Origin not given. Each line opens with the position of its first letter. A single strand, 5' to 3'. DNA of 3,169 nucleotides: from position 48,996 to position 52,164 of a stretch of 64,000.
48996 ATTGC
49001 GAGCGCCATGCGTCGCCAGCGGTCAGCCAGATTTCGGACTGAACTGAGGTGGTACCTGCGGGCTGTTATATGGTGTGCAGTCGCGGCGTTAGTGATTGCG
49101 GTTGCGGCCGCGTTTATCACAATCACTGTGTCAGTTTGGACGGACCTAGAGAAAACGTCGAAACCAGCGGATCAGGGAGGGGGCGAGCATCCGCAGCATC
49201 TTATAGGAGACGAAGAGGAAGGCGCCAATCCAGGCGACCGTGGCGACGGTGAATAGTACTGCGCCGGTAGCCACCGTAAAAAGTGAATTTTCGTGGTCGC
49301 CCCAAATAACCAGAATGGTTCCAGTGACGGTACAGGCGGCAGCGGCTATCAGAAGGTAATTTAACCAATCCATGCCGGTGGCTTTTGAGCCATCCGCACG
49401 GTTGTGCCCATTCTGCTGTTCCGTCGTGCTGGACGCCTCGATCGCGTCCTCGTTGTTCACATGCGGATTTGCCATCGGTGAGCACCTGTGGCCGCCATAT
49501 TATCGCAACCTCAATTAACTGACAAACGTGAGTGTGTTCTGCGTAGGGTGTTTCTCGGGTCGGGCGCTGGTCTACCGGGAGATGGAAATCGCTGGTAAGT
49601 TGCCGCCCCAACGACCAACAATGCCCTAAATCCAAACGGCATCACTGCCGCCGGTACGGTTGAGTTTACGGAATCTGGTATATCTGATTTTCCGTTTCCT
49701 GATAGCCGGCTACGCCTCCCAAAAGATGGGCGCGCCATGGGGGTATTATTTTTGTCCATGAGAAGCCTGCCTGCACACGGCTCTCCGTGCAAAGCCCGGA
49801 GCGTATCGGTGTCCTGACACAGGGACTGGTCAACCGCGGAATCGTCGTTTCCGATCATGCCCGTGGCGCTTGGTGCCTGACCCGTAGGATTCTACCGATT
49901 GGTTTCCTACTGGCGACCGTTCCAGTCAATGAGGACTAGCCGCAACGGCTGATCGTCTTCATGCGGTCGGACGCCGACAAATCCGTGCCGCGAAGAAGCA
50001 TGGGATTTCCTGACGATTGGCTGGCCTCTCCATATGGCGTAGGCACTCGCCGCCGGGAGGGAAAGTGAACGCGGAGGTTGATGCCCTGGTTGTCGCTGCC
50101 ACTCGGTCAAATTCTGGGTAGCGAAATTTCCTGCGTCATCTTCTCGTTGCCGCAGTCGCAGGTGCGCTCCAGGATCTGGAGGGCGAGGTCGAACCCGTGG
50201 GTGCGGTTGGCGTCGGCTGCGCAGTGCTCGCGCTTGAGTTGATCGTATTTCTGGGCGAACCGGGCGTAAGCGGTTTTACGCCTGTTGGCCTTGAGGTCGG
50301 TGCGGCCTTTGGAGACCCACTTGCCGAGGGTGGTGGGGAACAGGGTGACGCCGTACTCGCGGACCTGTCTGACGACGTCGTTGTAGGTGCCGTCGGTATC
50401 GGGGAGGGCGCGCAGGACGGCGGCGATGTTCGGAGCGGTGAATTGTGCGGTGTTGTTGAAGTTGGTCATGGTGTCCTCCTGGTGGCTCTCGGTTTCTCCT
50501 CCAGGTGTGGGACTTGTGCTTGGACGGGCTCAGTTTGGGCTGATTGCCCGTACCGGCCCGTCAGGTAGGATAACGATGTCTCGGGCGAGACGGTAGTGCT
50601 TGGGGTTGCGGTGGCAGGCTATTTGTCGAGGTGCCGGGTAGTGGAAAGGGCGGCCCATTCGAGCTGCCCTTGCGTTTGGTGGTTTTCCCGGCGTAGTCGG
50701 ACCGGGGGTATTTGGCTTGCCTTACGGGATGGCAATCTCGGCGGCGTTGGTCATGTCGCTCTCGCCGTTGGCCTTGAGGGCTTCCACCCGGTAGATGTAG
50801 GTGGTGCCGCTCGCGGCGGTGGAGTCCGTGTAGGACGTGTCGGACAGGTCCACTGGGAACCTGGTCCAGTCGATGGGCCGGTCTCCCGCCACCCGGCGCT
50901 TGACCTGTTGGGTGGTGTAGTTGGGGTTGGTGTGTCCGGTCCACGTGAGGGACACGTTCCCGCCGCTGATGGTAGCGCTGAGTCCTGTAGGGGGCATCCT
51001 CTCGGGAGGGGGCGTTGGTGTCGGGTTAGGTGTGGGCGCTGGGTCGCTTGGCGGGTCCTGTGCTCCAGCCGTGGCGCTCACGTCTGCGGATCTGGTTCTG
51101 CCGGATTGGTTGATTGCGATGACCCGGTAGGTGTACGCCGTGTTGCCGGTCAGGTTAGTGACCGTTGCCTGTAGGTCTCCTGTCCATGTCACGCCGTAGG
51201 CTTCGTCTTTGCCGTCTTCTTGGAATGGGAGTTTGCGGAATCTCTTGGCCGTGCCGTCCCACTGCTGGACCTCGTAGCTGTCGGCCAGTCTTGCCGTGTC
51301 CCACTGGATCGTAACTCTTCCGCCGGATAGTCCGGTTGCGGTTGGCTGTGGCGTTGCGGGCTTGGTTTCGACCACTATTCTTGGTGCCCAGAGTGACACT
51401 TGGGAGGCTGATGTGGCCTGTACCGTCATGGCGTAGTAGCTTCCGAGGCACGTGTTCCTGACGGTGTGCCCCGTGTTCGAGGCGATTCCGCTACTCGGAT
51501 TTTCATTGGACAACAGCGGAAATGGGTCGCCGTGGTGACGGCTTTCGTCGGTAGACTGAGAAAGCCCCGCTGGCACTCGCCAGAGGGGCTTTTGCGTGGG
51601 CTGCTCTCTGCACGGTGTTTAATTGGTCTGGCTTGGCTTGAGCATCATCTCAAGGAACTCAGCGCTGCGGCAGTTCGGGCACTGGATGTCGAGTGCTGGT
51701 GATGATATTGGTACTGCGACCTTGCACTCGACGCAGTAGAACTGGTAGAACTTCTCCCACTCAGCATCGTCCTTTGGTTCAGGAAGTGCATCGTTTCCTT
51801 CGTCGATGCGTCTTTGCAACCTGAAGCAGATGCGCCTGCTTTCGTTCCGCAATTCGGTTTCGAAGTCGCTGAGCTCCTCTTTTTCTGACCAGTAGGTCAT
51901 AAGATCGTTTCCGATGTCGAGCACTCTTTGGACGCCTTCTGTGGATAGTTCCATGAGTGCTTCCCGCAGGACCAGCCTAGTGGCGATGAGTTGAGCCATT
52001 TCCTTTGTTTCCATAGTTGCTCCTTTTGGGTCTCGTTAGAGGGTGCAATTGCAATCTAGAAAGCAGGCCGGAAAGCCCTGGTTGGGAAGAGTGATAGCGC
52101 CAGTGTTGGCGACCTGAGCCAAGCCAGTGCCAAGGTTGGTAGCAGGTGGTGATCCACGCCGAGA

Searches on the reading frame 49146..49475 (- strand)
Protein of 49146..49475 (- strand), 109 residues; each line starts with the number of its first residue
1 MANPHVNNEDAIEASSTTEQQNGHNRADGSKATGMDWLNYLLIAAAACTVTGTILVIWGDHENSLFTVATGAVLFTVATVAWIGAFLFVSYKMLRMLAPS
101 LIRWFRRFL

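Call 32: search_protein_families(library=pfam, proteins=[window:49146-49475:-], max_evalue=1)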
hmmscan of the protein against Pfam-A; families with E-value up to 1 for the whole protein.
window:49146-49475:- (109 aa): 3 families
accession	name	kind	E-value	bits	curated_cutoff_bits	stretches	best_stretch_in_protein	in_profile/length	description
PF18186.6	SLATT_4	-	0.26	11.4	27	1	29-78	24-73/165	SMODS and SLOG-associating 2TM effector domain family 4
PF15475.11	UPF0444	-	0.28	11.9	27.6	1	63-86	16-39/91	Transmembrane protein C12orf23, UPF0444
PF25587.1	Rv2743c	-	0.44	10.6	27.7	1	38-82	32-76/237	Rv2743c family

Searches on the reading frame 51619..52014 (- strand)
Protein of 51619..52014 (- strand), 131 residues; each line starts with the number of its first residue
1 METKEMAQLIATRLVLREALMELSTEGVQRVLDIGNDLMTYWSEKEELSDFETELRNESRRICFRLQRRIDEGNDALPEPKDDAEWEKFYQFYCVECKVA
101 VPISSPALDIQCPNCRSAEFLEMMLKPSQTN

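Call 32: search_protein_families(library=pfam, proteins=[window:51619-52014:-], max_evalue=1)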
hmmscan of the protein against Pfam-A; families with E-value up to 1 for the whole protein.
window:51619-52014:- (131 aa): 5 families
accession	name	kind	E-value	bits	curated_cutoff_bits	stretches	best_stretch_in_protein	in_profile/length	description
PF14369.11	Zn_ribbon_19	-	0.00072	20.1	30.8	1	91-124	2-35/35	zinc-ribbon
PF09723.15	Zn_ribbon_8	-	0.0033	17.8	34.4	1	89-119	3-36/41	Zinc ribbon domain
PF01155.25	HypA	-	0.077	13.5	28.9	1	91-119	70-96/112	Hydrogenase/urease nickel incorporation, metallochaperone, hypA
PF23547.1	Zn_ribbon_FGT1_1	-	0.11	12.6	27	1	91-120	2-31/35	FORGETTER1 first zinc ribbon domain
PF17408.7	MCD_N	-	0.13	12.8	22.4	1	21-57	43-79/85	Malonyl-CoA decarboxylase N-terminal domain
